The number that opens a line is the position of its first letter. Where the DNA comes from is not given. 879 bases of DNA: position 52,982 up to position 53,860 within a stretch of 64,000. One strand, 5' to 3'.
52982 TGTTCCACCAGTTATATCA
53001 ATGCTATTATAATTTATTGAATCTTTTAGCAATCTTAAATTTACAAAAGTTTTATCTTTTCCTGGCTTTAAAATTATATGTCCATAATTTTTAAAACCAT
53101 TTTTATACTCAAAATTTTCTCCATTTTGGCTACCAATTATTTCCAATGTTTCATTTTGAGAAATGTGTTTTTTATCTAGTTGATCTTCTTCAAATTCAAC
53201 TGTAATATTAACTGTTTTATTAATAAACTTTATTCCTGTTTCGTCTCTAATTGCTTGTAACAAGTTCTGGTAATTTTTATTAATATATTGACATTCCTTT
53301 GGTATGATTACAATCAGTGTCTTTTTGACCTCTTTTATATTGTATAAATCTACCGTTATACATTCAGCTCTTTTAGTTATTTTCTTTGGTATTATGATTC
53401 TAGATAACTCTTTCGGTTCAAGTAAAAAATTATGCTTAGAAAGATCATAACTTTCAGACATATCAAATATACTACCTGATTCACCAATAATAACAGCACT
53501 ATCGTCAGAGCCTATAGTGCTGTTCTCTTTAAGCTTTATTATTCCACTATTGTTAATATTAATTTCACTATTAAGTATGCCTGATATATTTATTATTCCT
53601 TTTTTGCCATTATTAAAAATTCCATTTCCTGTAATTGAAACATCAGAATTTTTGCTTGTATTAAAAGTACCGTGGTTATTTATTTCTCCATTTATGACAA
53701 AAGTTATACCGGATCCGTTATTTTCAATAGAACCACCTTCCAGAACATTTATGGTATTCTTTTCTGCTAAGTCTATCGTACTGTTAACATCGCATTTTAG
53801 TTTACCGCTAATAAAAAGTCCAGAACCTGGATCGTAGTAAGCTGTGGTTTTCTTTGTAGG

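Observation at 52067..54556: Lineage-specific family of secreted Asn/Gly-turn repeat proteins with a duplicated Cys-containing GIKF module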

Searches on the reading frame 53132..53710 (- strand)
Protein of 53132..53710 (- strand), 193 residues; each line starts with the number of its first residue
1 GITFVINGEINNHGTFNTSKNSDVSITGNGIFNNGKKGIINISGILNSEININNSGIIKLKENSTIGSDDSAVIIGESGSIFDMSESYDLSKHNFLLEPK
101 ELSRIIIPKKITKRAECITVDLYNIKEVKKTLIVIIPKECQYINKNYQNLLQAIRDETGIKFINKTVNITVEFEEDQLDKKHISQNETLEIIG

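Call 19: find_homologous_proteins(query=A1, max_evalue=10)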
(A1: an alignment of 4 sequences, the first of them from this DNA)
Query A1 (4 sequences) (193 aa, profile of the alignment): 17 proteins with E <= 10 among 3221 candidates.
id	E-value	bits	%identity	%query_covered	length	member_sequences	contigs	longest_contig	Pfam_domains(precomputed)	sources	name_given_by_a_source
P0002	1.1e-49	187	31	93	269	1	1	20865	-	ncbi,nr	ncbi:MAG: hypothetical protein IJ481_00400 [Alphaproteobacteria bacterium]|nr:hypothetical protein [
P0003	1.4e-46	177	32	58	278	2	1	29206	PF27417.1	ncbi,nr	ncbi:MAG: hypothetical protein IJ481_03935 [Alphaproteobacteria bacterium]|nr:hypothetical protein [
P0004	6.5e-45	171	31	74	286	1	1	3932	-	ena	-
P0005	3.0e-42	163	30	74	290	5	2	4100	-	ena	-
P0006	7.6e-42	161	37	67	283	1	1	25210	-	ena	-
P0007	9.3e-42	161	30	82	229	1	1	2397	-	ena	-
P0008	1.5e-41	160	31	76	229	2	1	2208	-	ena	-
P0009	1.1e-40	157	31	75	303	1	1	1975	-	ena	-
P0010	5.9e-40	155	28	87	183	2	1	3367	-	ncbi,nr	ncbi:MAG: hypothetical protein IJ481_02120, partial [Alphaproteobacteria bacterium]|nr:hypothetical 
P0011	5.5e-38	149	31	58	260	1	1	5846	-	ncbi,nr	ncbi:MAG: hypothetical protein IJ481_03300 [Alphaproteobacteria bacterium]|nr:hypothetical protein [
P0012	2.1e-37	147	30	78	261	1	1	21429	-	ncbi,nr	ncbi:MAG: hypothetical protein IJ481_01690 [Alphaproteobacteria bacterium]|nr:hypothetical protein [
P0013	4.7e-37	146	32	46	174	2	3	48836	PF27417.1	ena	-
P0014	2.2e-30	124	32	43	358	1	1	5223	-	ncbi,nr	ncbi:MAG: hypothetical protein IJ481_03115, partial [Alphaproteobacteria bacterium]|nr:hypothetical 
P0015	2.7e-29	120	28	44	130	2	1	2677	-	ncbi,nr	ncbi:MAG: hypothetical protein IJ481_02645, partial [Alphaproteobacteria bacterium]|nr:hypothetical 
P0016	1.6e-24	105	33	45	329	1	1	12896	-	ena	-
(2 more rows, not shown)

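Call 21: search_protein_families(library=pfam, max_evalue=1, proteins=[P0003, P0013, P0002, P0006, P0014, P0016])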
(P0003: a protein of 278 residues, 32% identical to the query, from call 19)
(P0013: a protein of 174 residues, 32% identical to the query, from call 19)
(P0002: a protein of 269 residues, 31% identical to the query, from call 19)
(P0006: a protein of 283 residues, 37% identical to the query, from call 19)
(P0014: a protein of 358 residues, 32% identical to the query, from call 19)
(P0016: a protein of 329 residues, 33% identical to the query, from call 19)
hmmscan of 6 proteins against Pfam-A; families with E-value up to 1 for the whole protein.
P0003 (278 aa): 1 family
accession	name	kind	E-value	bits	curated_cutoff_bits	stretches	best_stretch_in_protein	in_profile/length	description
PF24593.1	DUF7617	-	0.013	16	27.4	1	118-166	42-90/128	Domain of unknown function (DUF7617)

P0013 (174 aa): 4 families
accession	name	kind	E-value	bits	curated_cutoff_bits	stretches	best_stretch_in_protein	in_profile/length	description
PF18175.6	HU-CCDC81_bac_2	-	0.0021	18.3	35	0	65-89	25-49/70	CCDC81-like prokaryotic HU domain 2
PF05737.18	Collagen_bind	-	0.051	14.2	27.5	1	106-154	73-118/131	Collagen binding domain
PF05048.19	NosD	-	0.051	13.4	23.6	1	4-82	53-134/212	Periplasmic copper-binding protein (NosD)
PF24593.1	DUF7617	-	0.11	13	27.4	0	28-90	47-109/128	Domain of unknown function (DUF7617)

P0002 (269 aa): 2 families
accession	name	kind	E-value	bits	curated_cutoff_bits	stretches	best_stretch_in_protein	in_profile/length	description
PF25290.1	CGLA_M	-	0.022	14.4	27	0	118-146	153-181/370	Lambda-carrageenase middle domain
PF09740.14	DUF2043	-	0.2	12.8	25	1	24-65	3-44/106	Uncharacterized conserved protein (DUF2043)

P0006 (283 aa): 1 family
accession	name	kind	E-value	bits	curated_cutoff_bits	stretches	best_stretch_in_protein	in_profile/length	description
PF21515.2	Gp6_2nd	-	0.17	12.1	27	0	218-248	3-33/66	Baseplate wedge protein gp6, domain II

P0014 (358 aa): 0 families

P0016 (329 aa): 0 families

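Call 39: predict_structure(alignment_id=A3)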
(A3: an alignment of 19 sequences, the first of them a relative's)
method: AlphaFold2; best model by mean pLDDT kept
length: 290 residues; sequences in the alignment: 19
mean_pLDDT: 83.1   pTM: 0.83
mean pLDDT of the five models: 83.1, 83.0, 82.6, 82.2, 82.2
residues with pLDDT >= 90: 171; 70-90: 61; 50-70: 27; < 50: 31
segments of 3 or more residues with pLDDT < 50: 1-21, 280-282, 284-290
pLDDT, mean of each block of 10 residues (from residue 1): 32 33 71 72 72 84 78 94 88 91 97 83 86 97 95 96 95 96 90 98 91 79 97 94 92 95 95 80 39
secondary structure, 60 per line:
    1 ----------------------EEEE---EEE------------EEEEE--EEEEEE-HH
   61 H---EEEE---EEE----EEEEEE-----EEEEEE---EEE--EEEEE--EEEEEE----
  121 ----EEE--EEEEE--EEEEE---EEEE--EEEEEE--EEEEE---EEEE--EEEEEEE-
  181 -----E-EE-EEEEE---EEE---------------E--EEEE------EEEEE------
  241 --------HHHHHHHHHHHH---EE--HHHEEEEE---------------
elements in order: E23-26 E30-32 E45-49 E52-57 E65-68 E72-74 E79-84 E90-95 E99-101 E104-108 E111-116 E125-127 E130-134 E137-141 E145-148 E151-156 E159-163 E167-170 E173-179 E191-195 E199-201 E220-223 E230-234 H249-260 E271-275

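Call 42: fold_search(model_id=the predicted structure, library=pdb)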
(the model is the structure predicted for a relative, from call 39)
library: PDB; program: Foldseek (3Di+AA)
matches with E <= 10: 52; with E <= 0.001: 0
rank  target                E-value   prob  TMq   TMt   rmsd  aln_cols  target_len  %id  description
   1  8e7f                  3.0e-01  0.15  0.19  0.11  13.1       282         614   12  Crystal structure of the autotransporter Ssp from Serratia marcescens. (released 2023-03-08)
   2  4z06_B                1.0e+00  0.10  0.22  0.29  12.3       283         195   11  C. bescii Family 3 pectate lyase double mutant K108A/R133A in complex with ALPHA-D-GALACTOPYRANURONIC ACID (released 2015-12-23)
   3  3t9g_B                1.0e+00  0.07  0.19  0.25  12.4       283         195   13  The crystal structure of family 3 pectate lyase from Caldicellulosiruptor bescii (released 2012-05-09)
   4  4i84_B                1.1e+00  0.06  0.17  0.18  14.4       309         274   12  The crystal structure of the Haemophilus influenzae HxuA secretion domain involved in the two-partner secretion pathwa (released 2013-11-13)
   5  4z03_B                1.1e+00  0.10  0.22  0.29  12.2       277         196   10  C. bescii Family 3 pectate lyase double mutant K108A in complex with trigalacturonic acid (released 2015-12-23)
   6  7o9o                  1.3e+00  0.11  0.23  0.20  14.8       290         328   12  Crystal structure of the Awp3b (adhesin-like wall protein 3b) A-domain from Candida glabrata (released 2021-12-15)
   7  4i84_A                1.4e+00  0.06  0.19  0.19  12.8       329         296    9  The crystal structure of the Haemophilus influenzae HxuA secretion domain involved in the two-partner secretion pathwa (released 2013-11-13)
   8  9rkv_O                1.5e+00  0.06  0.19  0.11  14.7       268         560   12  Agrobacterium phage 7-7-1 tail fibers (released 2025-12-10)
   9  4yza_A                1.5e+00  0.09  0.24  0.32  11.0       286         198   10  C. bescii Family 3 pectate lyase double mutant K108A/Q111A in complex with trigalacturonic acid (released 2015-12-23)
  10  2odl                  1.8e+00  0.04  0.19  0.15  15.1       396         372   10  Crystal structure of the HMW1 secretion domain from Haemophilus influenzae (released 2007-08-21)
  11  1ee6                  2.0e+00  0.08  0.26  0.34   9.4       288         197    9  CRYSTAL STRUCTURE OF PECTATE LYASE FROM BACILLUS SP. STRAIN KSM-P15. (released 2001-01-31)
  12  4yzq_B                2.2e+00  0.05  0.19  0.25  13.2       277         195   12  C. bescii Family 3 pectate lyase double mutant K108A/Q111N in complex with trigalacturonic acid (released 2015-12-23)
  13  4yzq_A                2.5e+00  0.06  0.20  0.26  13.1       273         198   12  C. bescii Family 3 pectate lyase double mutant K108A/Q111N in complex with trigalacturonic acid (released 2015-12-23)
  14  3t9g_A                2.5e+00  0.05  0.19  0.25  13.2       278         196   12  The crystal structure of family 3 pectate lyase from Caldicellulosiruptor bescii (released 2012-05-09)
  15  6qvi_B                2.8e+00  0.06  0.19  0.12  13.2       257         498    9  Crystal structure of competence-associated pilin ComZ from Thermus thermophilus (released 2019-05-29)
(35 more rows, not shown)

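Call 49: fold_search(model_id=the predicted structure, library=viral)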
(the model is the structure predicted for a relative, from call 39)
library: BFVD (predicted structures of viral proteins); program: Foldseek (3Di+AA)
matches with E <= 10: 144; with E <= 0.001: 0
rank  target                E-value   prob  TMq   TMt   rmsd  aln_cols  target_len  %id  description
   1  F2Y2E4                2.9e-01  0.07  0.15  0.09  19.9       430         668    9  (no name in the UniProt tables at hand)
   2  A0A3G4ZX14            4.1e-01  0.13  0.25  0.12  15.8       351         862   13  Uncharacterized protein [Faunusvirus sp.]
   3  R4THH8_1              4.7e-01  0.06  0.19  0.07  17.9       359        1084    9  (no name in the UniProt tables at hand)
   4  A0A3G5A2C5            5.2e-01  0.21  0.26  0.31  12.1       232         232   15  Uncharacterized protein (Fragment) [Faunusvirus sp.]
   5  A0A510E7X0            5.7e-01  0.02  0.09  0.04  20.1       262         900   11  (no name in the UniProt tables at hand)
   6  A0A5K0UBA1            6.0e-01  0.21  0.26  0.37  15.0       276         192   12  Uncharacterized protein [Yasminevirus sp. GU-2018]
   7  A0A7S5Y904            6.6e-01  0.16  0.24  0.28  17.6       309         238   11  (no name in the UniProt tables at hand)
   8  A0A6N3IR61            7.6e-01  0.07  0.17  0.15  17.8       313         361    8  LH3 [Bearded dragon adenovirus 1]
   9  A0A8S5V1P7            8.8e-01  0.06  0.19  0.08  14.4       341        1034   11  Tail spike protein [Myoviridae sp. ctJ2i1]
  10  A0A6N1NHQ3            9.2e-01  0.38  0.33  0.20   9.9       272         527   12  Putative ORFan [Tupanvirus deep ocean]
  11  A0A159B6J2            1.4e+00  0.01  0.09  0.07  22.5       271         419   12  (no name in the UniProt tables at hand)
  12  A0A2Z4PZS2            1.4e+00  0.09  0.28  0.23  11.1       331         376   10  Uncharacterized protein [Escherichia phage phi G17]
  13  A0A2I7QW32            1.4e+00  0.08  0.24  0.18  12.7       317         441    9  (no name in the UniProt tables at hand)
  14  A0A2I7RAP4            1.6e+00  0.08  0.21  0.12  11.7       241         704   11  (no name in the UniProt tables at hand)
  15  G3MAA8                1.7e+00  0.02  0.15  0.09  14.7       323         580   10  Gp367 [Bacillus phage G]
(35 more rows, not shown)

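Call 50: find_encoding_contigs(protein=P0013, flank=10000, max_places=3)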
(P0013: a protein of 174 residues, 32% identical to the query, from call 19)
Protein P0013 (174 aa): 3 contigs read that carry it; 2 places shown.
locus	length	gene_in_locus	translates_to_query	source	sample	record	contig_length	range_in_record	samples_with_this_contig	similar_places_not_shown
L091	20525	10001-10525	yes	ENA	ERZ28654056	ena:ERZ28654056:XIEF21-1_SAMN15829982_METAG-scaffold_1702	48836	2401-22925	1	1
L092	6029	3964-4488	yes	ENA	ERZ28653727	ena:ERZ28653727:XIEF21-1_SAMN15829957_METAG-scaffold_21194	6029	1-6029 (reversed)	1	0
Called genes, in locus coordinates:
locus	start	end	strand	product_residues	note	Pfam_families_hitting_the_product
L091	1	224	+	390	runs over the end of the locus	PF02646:RmuC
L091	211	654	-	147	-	PF04386:SspB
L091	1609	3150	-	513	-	PF03023:MurJ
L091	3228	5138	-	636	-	PF00912:Transgly, PF00905:Transpeptidase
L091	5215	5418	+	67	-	-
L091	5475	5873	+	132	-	PF21157:DksA_N, PF01258:zf-dskA_traR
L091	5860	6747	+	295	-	PF00025:Arf (weak), PF00350:Dynamin_N (weak), PF01926:MMR_HSR1, PF02421:FeoB_N, PF04548:AIG1, PF10662:PduV-EutP, PF00009:GTP_EFTU, PF07650:KH_2, +2 more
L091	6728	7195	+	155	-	-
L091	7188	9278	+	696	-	PF00912:Transgly, PF00905:Transpeptidase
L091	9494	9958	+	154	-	-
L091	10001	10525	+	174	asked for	PF27417:BigA_3rd (faint)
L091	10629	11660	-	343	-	PF02912:Phe_tRNA-synt_N, PF00152:tRNA-synt_2 (faint), PF01409:tRNA-synt_2d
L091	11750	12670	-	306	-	-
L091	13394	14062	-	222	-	PF02390:Methyltransf_4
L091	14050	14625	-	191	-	-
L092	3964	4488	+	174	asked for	PF27417:BigA_3rd (faint)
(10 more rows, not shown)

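Call 51: find_encoding_contigs(protein=P0003, flank=10000, max_places=2)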
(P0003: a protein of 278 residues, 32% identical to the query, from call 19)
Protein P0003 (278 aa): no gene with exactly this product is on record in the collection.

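Call 60: find_encoding_contigs(protein=P0016, flank=10000, max_places=2)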
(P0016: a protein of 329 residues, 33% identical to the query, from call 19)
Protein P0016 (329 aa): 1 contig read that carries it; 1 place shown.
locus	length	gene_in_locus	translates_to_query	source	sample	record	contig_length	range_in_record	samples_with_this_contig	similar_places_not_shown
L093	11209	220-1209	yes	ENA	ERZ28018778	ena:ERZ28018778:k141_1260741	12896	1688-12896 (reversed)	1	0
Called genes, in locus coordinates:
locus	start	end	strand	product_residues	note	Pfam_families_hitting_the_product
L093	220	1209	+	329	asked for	-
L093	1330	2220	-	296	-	PF01040:UbiA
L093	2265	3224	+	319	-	PF00691:OmpA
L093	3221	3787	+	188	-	PF00625:Guanylate_kin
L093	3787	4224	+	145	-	PF00588:SpoU_methylase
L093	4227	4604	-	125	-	PF01648:ACPS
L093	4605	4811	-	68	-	PF01084:Ribosomal_S18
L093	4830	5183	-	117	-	PF01250:Ribosomal_S6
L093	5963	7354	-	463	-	-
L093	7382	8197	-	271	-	PF17930:LpxI_N, PF06230:LpxI_C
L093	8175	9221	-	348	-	PF00154:RecA_N, PF08423:Rad51, PF06745:ATPase, PF01637:ATPase_2 (weak), PF27531:MT3502_N (weak), PF13479:AAA_24 (weak), PF21096:RecA_C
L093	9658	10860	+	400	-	-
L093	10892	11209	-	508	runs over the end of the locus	PF13541:ChlI, PF00158:Sigma54_activat (faint), PF01078:Mg_chelatase, PF07728:AAA_5, PF00493:MCM, PF13335:Mg_chelatase_C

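Call 61: find_encoding_contigs(protein=P0006, flank=10000, max_places=2)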
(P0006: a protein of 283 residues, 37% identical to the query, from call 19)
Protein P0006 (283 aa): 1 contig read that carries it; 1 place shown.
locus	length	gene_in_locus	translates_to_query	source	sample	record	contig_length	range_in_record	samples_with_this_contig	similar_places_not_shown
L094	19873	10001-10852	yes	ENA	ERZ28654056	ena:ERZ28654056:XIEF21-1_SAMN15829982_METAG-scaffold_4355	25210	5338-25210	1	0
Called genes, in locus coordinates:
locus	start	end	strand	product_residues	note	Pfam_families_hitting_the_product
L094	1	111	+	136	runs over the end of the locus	PF00252:Ribosomal_L16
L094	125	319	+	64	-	PF00831:Ribosomal_L29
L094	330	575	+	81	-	PF00366:Ribosomal_S17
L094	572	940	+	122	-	PF00238:Ribosomal_L14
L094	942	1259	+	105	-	PF00467:KOW (weak), PF17136:ribosomal_L24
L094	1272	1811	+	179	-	PF00281:Ribosomal_L5, PF00673:Ribosomal_L5_C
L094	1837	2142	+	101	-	PF00253:Ribosomal_S14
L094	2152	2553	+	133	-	PF00410:Ribosomal_S8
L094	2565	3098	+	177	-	PF00347:Ribosomal_L6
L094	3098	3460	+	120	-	PF00861:Ribosomal_L18p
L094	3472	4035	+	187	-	PF00333:Ribosomal_S5, PF03719:Ribosomal_S5_C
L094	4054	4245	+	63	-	PF00327:Ribosomal_L30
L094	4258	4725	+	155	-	PF00828:Ribosomal_L27A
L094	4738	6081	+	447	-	PF00344:SecY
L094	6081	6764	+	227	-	PF00406:ADK, PF13207:AAA_17, PF05191:ADK_lid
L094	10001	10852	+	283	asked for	-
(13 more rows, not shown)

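Call 70: search_protein_families(library=phrogs, max_evalue=0.1, proteins=[P0005])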
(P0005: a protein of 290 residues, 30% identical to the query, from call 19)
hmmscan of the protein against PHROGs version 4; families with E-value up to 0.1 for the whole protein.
P0005 (290 aa): 0 families

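Call 88: search_dna_similar(query=P0005, collection=phages, mode=protein, max_evalue=0.01, max_rows=10)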
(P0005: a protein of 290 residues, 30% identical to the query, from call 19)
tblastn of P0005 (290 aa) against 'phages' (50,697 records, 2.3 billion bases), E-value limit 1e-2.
No match.

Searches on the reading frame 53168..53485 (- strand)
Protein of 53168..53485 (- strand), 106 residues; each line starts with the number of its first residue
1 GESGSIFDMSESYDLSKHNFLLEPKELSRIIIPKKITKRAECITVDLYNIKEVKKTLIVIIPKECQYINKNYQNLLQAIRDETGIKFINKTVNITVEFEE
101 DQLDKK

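Call 72: find_homologous_proteins(query=A6, max_evalue=10)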
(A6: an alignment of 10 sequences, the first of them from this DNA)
Query A6 (10 sequences) (106 aa, profile of the alignment): 9 proteins with E <= 10 among 528 candidates.
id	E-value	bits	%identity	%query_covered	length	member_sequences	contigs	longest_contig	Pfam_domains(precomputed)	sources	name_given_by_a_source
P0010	2.1e-38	149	34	81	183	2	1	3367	-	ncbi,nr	ncbi:MAG: hypothetical protein IJ481_02120, partial [Alphaproteobacteria bacterium]|nr:hypothetical 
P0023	6.8e-35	137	31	89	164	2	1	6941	-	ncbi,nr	ncbi:MAG: hypothetical protein IJ481_01575, partial [Alphaproteobacteria bacterium]|nr:hypothetical 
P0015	1.2e-32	130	32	62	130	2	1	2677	-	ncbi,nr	ncbi:MAG: hypothetical protein IJ481_02645, partial [Alphaproteobacteria bacterium]|nr:hypothetical 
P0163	2.1e-32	129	30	72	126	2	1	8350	-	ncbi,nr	ncbi:MAG: hypothetical protein IJ481_01620, partial [Alphaproteobacteria bacterium]|nr:hypothetical 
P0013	5.7e-32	128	33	81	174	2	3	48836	PF27417.1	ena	-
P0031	1.1e-30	124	33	38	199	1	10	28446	-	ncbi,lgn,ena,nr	ncbi:MAG: hypothetical protein IJ481_01545 [Alphaproteobacteria bacterium]|nr:hypothetical protein [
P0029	2.9e-22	97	25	58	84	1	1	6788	-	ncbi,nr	ncbi:MAG: hypothetical protein IJ481_00045, partial [Alphaproteobacteria bacterium]|nr:hypothetical 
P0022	9.9e-22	95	35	30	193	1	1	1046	-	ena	-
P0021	1.6e-7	49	-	-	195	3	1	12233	-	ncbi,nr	ncbi:MAG: hypothetical protein IJ481_03290, partial [Alphaproteobacteria bacterium]|nr:hypothetical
